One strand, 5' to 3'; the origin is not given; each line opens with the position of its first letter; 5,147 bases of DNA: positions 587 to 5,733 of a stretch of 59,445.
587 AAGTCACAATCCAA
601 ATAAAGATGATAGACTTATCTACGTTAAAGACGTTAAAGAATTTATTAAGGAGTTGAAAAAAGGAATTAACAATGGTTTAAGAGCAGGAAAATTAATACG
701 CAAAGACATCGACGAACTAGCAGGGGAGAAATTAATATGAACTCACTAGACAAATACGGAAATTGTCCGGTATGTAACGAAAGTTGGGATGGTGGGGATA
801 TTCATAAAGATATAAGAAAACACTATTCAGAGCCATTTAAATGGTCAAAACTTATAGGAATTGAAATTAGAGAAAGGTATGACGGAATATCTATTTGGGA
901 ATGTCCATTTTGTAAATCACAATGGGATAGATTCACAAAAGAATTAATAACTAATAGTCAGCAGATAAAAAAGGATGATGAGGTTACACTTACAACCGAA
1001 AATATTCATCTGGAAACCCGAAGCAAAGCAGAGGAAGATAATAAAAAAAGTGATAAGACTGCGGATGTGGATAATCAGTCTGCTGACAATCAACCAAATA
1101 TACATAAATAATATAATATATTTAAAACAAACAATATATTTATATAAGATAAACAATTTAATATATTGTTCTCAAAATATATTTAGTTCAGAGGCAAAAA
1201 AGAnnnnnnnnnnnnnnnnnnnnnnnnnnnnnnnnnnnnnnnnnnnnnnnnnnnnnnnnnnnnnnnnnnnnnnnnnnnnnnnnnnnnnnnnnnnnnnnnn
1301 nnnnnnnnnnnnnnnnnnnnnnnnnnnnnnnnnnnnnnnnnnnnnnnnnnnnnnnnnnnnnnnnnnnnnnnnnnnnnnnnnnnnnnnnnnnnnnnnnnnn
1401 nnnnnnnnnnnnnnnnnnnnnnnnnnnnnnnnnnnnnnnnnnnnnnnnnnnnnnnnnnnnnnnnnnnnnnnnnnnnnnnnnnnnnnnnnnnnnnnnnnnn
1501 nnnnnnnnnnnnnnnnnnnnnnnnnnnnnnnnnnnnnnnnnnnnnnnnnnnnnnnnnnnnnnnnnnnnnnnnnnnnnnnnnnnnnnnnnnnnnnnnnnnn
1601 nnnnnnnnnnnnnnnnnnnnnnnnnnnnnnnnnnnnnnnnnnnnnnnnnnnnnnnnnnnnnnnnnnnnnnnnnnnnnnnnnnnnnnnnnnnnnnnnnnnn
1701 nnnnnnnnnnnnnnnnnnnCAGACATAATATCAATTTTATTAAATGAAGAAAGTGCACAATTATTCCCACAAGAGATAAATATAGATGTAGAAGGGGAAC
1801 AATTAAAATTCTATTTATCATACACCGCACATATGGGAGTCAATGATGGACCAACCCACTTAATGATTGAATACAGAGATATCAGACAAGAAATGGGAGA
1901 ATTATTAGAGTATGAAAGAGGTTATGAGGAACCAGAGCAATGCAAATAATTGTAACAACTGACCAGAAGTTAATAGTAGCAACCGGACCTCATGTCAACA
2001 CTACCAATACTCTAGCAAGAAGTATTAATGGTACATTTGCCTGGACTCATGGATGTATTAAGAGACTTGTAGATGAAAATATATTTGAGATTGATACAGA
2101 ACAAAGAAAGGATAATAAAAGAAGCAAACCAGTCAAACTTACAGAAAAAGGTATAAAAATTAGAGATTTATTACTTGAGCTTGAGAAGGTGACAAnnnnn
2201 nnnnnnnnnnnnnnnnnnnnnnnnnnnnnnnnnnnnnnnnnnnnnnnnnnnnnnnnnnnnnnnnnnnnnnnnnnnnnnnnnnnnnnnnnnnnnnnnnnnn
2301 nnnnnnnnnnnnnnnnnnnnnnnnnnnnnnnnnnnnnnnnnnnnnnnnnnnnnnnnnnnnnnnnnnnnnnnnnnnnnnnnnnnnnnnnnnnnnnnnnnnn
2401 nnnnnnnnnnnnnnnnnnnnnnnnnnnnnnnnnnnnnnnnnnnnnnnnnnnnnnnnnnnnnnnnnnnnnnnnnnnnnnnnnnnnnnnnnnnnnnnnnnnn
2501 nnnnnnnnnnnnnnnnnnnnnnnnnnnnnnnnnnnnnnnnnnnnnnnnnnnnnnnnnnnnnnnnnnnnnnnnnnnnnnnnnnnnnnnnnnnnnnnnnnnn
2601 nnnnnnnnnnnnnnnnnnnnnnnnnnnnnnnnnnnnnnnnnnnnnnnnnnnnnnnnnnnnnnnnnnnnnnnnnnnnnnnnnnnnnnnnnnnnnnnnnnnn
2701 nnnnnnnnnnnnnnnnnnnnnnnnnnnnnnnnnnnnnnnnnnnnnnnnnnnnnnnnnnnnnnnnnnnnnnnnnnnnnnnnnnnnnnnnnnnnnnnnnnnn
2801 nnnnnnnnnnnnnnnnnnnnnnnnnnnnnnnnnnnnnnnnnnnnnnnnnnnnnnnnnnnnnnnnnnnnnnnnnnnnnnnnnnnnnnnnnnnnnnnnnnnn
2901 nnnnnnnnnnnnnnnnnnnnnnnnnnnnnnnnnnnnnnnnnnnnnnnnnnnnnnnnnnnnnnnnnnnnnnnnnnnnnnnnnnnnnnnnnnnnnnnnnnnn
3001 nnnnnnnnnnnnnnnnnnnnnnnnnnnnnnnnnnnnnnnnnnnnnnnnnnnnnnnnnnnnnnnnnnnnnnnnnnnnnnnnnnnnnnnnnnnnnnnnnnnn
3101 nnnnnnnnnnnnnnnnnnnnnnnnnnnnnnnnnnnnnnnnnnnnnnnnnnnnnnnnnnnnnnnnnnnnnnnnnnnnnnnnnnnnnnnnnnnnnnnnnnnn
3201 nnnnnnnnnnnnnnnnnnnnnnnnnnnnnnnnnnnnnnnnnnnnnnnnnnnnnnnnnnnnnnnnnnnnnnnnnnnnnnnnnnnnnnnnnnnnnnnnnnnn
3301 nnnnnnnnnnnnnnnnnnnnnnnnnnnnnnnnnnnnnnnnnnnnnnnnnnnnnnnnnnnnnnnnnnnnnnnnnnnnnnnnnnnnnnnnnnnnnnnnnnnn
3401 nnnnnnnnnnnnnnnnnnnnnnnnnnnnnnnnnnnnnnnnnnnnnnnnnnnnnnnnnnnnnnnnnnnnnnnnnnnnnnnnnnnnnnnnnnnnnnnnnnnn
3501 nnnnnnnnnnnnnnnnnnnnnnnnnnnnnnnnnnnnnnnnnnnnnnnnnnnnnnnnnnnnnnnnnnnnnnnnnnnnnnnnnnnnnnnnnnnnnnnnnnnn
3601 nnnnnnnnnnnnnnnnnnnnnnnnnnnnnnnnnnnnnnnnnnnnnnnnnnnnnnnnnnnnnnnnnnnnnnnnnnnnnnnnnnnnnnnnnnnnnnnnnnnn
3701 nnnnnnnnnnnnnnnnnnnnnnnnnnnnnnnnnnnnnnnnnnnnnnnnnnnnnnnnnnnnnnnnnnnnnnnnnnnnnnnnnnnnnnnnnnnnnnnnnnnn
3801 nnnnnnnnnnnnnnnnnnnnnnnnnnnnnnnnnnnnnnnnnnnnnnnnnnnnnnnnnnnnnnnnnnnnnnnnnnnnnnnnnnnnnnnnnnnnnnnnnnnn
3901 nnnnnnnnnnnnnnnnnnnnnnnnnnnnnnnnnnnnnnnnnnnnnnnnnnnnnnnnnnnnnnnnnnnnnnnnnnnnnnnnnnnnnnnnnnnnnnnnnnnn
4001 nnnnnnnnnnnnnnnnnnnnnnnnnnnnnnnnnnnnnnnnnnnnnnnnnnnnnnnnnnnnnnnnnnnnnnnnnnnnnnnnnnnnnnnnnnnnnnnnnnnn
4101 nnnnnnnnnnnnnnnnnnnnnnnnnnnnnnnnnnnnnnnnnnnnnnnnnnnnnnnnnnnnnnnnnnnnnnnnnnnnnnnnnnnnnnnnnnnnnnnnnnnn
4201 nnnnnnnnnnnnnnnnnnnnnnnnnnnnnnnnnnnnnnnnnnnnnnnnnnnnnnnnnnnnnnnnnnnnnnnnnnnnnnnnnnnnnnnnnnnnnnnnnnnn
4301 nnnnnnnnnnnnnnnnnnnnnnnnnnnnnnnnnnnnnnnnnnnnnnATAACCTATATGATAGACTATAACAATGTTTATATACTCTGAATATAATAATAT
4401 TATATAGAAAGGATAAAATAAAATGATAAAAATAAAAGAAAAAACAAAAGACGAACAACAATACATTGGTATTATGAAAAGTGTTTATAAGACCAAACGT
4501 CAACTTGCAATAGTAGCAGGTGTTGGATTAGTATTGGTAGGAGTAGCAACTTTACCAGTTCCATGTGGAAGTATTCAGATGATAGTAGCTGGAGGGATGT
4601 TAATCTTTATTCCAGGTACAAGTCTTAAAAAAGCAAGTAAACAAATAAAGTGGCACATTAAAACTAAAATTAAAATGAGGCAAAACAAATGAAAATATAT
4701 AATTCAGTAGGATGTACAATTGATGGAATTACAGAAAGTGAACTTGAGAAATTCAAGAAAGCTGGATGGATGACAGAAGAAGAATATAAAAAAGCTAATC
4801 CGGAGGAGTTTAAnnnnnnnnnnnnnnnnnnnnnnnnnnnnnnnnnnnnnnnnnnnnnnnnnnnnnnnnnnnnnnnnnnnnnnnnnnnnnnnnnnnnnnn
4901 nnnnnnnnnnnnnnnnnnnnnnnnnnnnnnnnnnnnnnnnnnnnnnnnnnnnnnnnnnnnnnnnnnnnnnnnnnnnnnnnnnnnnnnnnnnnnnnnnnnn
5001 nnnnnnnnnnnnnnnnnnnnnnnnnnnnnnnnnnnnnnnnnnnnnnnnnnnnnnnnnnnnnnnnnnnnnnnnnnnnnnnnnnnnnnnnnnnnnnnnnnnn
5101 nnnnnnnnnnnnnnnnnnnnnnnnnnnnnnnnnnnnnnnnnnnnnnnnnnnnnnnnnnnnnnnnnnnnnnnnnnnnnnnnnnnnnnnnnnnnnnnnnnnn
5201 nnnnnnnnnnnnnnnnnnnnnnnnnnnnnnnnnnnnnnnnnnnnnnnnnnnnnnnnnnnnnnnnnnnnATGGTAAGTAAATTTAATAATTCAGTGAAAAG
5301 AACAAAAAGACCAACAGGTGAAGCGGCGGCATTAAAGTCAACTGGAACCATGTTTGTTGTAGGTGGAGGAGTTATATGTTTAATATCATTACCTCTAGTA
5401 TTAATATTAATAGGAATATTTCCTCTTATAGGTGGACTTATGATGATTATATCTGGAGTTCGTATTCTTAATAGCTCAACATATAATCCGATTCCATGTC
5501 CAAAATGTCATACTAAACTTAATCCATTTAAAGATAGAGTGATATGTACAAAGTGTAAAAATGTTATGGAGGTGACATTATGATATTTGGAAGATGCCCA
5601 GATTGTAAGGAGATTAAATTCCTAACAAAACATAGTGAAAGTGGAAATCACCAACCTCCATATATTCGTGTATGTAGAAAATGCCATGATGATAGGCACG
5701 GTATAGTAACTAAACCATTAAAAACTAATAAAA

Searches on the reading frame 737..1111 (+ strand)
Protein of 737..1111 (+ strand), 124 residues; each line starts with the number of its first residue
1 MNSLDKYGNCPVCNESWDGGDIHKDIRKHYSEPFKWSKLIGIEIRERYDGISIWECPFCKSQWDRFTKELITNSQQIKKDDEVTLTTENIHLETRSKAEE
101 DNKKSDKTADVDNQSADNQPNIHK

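Call 7: search_protein_families(library=pfam, proteins=[window:737-1111:+], max_evalue=0.01)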
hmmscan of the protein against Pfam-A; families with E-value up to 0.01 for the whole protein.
window:737-1111:+ (124 aa): 2 families
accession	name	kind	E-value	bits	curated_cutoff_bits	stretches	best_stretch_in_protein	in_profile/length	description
PF05605.18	zf-Di19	-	0.0017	19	27.5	0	6-29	30-48/54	Drought induced 19 protein (Di19), zinc-binding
PF02891.26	zf-MIZ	-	0.0086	16.3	33.5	0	52-61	40-49/50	MIZ/SP-RING zinc finger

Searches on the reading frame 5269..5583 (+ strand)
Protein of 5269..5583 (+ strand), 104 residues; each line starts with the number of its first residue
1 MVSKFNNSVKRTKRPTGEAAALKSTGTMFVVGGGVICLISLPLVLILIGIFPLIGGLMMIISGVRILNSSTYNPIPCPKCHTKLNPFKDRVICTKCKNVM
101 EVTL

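Call 7: search_protein_families(library=pfam, proteins=[window:5269-5583:+], max_evalue=0.01)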
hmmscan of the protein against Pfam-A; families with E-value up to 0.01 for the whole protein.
window:5269-5583:+ (104 aa): 1 family
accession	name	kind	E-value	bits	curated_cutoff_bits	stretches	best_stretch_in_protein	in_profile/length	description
PF14446.12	Prok-RING_1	-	0.0033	17.8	29.1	1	73-97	3-27/54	Prokaryotic RING finger family 1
